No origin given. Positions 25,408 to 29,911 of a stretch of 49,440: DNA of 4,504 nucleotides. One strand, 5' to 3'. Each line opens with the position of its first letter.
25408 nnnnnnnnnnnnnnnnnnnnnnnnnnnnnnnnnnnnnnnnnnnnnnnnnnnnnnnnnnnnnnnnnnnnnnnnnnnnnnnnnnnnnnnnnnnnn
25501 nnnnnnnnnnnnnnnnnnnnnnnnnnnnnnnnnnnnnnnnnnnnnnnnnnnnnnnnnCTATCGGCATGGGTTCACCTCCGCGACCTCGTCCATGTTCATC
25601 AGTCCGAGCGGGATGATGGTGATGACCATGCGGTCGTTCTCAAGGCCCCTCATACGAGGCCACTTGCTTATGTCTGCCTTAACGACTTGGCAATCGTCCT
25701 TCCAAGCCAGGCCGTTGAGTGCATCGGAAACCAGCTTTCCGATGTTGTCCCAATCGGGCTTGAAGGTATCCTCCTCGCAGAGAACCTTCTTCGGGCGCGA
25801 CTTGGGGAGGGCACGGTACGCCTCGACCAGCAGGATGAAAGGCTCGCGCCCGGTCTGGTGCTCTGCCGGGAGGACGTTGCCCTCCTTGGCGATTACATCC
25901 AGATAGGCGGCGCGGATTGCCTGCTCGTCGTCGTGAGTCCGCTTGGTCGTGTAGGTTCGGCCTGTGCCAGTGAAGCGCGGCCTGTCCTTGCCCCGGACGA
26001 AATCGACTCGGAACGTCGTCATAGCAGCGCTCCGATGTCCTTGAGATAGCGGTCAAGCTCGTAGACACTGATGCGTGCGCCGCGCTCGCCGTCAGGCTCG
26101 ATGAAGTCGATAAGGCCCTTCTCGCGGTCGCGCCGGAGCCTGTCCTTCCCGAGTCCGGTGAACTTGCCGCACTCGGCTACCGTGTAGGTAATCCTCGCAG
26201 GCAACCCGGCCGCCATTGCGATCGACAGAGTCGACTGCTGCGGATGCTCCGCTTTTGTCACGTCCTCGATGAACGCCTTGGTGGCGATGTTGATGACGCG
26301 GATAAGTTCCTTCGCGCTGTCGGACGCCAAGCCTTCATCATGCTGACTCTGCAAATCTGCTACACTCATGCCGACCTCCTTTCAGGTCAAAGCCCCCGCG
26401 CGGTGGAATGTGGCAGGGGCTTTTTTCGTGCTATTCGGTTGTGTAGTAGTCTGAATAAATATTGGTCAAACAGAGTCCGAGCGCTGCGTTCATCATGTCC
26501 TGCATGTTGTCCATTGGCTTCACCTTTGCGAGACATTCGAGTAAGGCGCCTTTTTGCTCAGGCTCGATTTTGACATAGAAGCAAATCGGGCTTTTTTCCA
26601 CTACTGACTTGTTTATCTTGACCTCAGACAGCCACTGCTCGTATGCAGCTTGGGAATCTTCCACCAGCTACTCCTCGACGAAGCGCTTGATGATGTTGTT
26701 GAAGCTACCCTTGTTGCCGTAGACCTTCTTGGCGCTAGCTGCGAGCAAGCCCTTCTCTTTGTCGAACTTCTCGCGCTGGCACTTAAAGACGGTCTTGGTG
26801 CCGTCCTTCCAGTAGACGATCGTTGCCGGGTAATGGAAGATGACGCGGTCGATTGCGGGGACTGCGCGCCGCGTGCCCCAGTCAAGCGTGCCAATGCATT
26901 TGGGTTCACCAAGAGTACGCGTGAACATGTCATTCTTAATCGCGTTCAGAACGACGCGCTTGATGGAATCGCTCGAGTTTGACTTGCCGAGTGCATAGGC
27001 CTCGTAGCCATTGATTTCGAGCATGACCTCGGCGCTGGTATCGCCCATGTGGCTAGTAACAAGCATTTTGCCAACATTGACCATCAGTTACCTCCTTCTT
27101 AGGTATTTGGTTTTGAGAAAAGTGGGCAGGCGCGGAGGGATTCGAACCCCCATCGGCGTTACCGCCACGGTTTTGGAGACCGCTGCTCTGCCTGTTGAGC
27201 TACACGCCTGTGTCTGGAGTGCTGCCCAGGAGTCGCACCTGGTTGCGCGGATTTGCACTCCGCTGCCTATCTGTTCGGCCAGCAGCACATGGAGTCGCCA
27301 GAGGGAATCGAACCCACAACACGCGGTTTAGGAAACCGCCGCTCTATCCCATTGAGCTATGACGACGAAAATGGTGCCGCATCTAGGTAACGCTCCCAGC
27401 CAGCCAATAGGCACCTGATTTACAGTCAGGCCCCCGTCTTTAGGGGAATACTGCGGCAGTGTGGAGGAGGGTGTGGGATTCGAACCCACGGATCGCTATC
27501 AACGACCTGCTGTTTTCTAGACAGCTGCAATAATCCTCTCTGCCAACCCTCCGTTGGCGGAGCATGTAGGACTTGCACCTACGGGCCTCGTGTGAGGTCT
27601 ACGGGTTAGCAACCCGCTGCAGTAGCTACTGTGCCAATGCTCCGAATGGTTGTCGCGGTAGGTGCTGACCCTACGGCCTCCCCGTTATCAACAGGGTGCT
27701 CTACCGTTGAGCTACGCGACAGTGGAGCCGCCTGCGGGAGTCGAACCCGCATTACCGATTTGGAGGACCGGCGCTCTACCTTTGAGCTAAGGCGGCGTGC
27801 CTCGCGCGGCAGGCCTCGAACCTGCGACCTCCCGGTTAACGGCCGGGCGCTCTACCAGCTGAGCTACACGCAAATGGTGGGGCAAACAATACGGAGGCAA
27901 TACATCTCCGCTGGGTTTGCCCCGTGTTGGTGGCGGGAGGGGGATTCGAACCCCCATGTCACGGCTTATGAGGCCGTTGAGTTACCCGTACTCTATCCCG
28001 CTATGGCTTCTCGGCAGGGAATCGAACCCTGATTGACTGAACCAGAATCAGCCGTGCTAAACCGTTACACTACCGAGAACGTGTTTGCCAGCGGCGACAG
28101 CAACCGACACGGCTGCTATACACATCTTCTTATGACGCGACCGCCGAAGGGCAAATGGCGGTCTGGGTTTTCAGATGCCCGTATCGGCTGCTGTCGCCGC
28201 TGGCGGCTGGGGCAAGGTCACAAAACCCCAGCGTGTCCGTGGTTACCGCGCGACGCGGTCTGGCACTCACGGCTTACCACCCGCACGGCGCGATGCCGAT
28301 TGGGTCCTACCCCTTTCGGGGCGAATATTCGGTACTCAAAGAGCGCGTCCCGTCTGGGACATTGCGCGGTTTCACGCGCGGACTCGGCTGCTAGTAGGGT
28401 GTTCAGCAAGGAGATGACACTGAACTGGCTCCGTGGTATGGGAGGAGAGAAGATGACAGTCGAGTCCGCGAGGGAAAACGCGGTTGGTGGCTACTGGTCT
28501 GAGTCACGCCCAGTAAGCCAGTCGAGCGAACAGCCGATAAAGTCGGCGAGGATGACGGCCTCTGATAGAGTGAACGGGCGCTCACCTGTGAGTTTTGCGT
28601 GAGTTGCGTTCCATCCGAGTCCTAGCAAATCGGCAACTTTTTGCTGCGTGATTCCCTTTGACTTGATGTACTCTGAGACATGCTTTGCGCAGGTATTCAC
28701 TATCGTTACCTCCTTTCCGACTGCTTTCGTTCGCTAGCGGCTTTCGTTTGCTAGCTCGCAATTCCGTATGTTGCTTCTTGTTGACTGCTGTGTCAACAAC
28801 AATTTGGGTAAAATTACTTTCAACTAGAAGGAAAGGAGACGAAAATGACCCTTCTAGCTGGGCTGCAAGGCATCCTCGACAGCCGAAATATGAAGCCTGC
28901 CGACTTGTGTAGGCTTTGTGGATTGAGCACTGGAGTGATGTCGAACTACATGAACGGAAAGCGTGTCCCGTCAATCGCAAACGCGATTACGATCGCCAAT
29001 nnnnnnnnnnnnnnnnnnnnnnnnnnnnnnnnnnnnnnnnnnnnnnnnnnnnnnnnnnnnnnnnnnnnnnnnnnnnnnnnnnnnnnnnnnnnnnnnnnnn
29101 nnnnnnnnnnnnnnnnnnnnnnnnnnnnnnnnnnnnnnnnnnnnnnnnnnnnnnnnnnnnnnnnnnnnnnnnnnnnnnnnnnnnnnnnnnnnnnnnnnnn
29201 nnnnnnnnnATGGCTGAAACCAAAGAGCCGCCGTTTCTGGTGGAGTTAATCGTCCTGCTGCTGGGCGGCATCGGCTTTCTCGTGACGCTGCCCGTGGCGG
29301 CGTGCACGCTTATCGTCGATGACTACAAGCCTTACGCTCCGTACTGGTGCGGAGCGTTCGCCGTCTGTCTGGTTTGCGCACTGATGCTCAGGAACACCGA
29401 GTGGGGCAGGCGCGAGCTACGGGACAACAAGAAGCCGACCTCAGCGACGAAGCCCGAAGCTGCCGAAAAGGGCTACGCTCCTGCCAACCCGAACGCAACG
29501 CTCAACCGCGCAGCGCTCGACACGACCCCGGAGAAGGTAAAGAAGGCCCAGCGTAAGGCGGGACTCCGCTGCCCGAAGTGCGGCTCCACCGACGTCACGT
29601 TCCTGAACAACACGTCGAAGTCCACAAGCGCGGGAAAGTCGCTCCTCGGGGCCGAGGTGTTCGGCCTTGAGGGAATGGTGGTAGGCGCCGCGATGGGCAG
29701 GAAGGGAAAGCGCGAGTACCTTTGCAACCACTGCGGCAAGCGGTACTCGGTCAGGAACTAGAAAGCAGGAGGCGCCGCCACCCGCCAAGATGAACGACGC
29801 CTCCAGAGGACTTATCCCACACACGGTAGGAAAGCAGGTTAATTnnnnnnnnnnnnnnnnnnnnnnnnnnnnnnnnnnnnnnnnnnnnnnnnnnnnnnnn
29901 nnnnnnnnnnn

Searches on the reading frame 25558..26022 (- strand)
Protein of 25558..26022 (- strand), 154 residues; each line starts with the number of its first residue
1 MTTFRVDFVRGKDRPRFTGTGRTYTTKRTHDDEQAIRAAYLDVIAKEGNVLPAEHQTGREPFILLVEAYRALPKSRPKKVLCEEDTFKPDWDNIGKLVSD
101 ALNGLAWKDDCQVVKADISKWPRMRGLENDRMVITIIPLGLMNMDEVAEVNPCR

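Call 60: search_protein_families(library=phrogs, proteins=[window:25558-26022:-], max_evalue=0.001)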
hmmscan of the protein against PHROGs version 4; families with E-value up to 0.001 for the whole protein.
window:25558-26022:- (154 aa): 2 families
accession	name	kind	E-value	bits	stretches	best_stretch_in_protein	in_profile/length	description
phrog_140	-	DNA, RNA and nucleotide metabolism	1.4e-20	74.9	1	11-139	49-168/219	RusA-like Holliday junction resolvase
phrog_34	-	DNA, RNA and nucleotide metabolism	8.1e-05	23.4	1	87-140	142-195/259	RusA-like Holliday junction resolvase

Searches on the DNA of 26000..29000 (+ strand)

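Call 4: search_dna_similar(query=window:26000-29000:+, collection=phages, mode=near, max_rows=40)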
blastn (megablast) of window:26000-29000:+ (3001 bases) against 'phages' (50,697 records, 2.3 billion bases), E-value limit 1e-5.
No match.

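Call 41: search_dna_similar(query=window:27123-27210:-, collection=phages, mode=distant, max_rows=25, max_evalue=0.001)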
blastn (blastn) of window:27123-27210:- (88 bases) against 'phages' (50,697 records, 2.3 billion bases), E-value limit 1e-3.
Records with a match: 645; places in all: 648; records where one place covers at least 80% of the query: 79.
Best place of each record, by identity: 90-95% 158; 80-90% 408; 60-80% 79.
By first word of the organism name: Mycobacterium 495; Rhodococcus 45; Gordonia 25; Streptomyces 13; Caulobacter 11; Salmonella 9; Erwinia 8; Corynebacterium 8; Mannheimia 7; Fromanvirus 4; and 12 more.
By host as written in the record: Mycobacterium smegmatis mc2 155 336; Mycobacterium smegmatis mc#155 91; Rhodococcus erythropolis RIA 643 39; Mycobacterium smegmatis mc2155 27; Gordonia terrae 3612 22; - 14; Caulobacter vibrioides CB15 13; Corynebacterium xerosis 8; and 53 more.
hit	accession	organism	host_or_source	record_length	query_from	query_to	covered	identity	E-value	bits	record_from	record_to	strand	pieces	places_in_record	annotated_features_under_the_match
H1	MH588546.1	Caulobacter phage CcrBL9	Caulobacter vibrioides CB15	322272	1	86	98%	75.9%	6e-9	64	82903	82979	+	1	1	tRNA-Trp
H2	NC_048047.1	Caulobacter phage CcrBL9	Caulobacter vibrioides CB15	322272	1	86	98%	75.9%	6e-9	64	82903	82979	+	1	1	tRNA-Trp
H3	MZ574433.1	Caulobacter phage RB23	Caulobacter vibrioides CB15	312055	1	86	98%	75.9%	2e-7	60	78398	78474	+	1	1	tRNA-Trp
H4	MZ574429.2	Caulobacter phage C1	Caulobacter vibrioides CB15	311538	1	86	98%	75.9%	2e-7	60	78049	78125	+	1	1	tRNA-Trp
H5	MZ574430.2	Caulobacter phage C2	Caulobacter vibrioides CB15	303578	1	86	98%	75.9%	2e-7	60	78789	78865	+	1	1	tRNA-Trp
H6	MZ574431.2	Caulobacter phage J4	Caulobacter vibrioides CB15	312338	1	86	98%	75.9%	2e-7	60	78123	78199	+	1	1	tRNA-Trp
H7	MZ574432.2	Caulobacter phage BL47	Caulobacter vibrioides CB15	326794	1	86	98%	75.9%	2e-7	60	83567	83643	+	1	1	tRNA-Trp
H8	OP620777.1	Bertelyvirus sp.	Caulobacter vibrioides CB15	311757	1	86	98%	75.9%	2e-7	60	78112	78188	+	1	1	tRNA-Trp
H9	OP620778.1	Bertelyvirus sp.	Caulobacter vibrioides CB15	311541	1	86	98%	75.9%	2e-7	60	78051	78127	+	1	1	tRNA-Trp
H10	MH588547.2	Caulobacter phage CcrSC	Caulobacter vibrioides CB15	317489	1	86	98%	74.4%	8e-7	57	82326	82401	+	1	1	tRNA-Trp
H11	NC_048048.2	Caulobacter phage CcrSC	Caulobacter vibrioides CB15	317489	1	86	98%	74.4%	8e-7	57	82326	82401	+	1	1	tRNA-Trp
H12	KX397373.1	Erwinia phage vB_EamM_Stratton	Erwinia amylovora ATCC 29780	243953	2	86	97%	75.3%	2e-7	60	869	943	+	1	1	tRNA-Trp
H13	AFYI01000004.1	Salmonella enterica subsp. enterica serovar Infantis str. ...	Homo sapiens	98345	2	86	97%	74.1%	3e-6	55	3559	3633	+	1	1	tRNA-Trp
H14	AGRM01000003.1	Salmonella enterica subsp. houtenae str. ATCC BAA-1581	Homo sapiens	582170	2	86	97%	74.1%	3e-6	55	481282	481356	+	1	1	tRNA-Trp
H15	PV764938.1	Sinorhizobium phage Phosso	Sinohrizobium meliloti NRRL L-50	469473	2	86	97%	73.3%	1e-5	54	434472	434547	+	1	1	tRNA-Trp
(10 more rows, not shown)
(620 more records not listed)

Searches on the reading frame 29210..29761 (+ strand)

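Call 60: search_protein_families(library=phrogs, proteins=[window:29210-29761:+], max_evalue=0.001)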
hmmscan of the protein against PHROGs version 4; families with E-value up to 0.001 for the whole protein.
window:29210-29761:+ (183 aa): 7 families
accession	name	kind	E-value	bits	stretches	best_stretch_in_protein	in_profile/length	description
phrog_6837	-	unknown function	8.9e-16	59.4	1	108-182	59-133/134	-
phrog_24502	-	other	1.3e-13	52.3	1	83-181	76-176/177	zinc-finger domain protein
phrog_3845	-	unknown function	1.9e-12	48.5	1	105-182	141-215/216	-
phrog_9859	-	unknown function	2.5e-11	44.8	1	106-179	41-113/116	-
phrog_2546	-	unknown function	1.3e-10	42.8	1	106-180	110-179/180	-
phrog_37018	-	unknown function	1.7e-09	39.1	1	111-179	86-153/157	-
phrog_2242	-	unknown function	6.8e-07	30.5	1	115-179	129-193/197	-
